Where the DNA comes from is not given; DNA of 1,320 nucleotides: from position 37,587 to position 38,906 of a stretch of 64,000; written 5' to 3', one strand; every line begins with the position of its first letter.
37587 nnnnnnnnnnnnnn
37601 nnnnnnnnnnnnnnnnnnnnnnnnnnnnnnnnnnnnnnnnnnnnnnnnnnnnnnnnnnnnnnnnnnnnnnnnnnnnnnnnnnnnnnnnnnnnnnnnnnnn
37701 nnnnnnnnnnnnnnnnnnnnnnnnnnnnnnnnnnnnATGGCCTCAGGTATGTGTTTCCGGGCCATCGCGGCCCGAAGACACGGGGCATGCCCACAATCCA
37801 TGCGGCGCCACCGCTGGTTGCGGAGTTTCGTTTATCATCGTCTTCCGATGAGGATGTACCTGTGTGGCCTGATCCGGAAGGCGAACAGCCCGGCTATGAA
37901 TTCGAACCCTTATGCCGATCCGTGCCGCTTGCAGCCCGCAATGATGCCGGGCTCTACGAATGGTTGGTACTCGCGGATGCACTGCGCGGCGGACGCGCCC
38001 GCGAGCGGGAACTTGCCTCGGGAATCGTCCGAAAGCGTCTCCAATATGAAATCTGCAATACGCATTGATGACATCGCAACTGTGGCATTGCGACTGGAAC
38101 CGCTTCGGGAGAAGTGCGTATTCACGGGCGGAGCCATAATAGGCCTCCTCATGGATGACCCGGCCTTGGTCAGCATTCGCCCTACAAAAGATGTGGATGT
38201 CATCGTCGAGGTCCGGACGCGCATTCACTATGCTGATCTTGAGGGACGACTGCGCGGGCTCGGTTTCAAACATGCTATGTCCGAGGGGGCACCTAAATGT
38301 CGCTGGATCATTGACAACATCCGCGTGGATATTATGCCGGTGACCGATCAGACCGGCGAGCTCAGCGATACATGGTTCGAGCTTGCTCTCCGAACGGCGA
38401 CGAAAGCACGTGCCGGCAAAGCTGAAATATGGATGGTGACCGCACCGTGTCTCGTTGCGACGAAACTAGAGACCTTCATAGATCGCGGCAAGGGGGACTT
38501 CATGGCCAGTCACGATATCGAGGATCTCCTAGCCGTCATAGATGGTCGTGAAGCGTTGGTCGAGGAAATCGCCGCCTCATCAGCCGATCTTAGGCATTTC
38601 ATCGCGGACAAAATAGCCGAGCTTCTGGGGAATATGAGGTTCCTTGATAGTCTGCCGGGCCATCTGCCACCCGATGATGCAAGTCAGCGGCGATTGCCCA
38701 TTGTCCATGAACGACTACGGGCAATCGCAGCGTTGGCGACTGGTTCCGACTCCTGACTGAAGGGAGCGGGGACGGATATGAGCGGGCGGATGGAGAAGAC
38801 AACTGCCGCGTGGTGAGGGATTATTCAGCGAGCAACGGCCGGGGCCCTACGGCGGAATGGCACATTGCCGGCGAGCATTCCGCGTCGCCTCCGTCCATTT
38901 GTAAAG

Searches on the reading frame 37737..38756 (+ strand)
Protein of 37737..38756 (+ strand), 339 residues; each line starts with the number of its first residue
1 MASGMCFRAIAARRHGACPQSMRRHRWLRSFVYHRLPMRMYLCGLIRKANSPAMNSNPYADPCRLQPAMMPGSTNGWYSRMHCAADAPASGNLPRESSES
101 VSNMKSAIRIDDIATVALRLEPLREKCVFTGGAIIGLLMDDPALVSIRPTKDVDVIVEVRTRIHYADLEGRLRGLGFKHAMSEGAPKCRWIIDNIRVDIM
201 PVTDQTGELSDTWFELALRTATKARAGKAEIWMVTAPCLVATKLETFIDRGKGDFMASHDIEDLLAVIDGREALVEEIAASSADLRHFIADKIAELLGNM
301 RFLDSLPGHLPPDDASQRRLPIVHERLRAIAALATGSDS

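Call 78: search_protein_families(library=pfam, proteins=[window:37737-38756:+], max_evalue=1)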
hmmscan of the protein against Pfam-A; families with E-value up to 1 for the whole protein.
window:37737-38756:+ (339 aa): 2 families
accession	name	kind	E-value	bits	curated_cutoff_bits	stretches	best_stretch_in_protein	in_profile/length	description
PF08843.17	AbiEii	-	0.00013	22.4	22.5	2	119-158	7-42/238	Nucleotidyl transferase AbiEii toxin, Type IV TA system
PF00771.25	FHIPEP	-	0.26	10.2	29.1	1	202-286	423-504/657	FHIPEP family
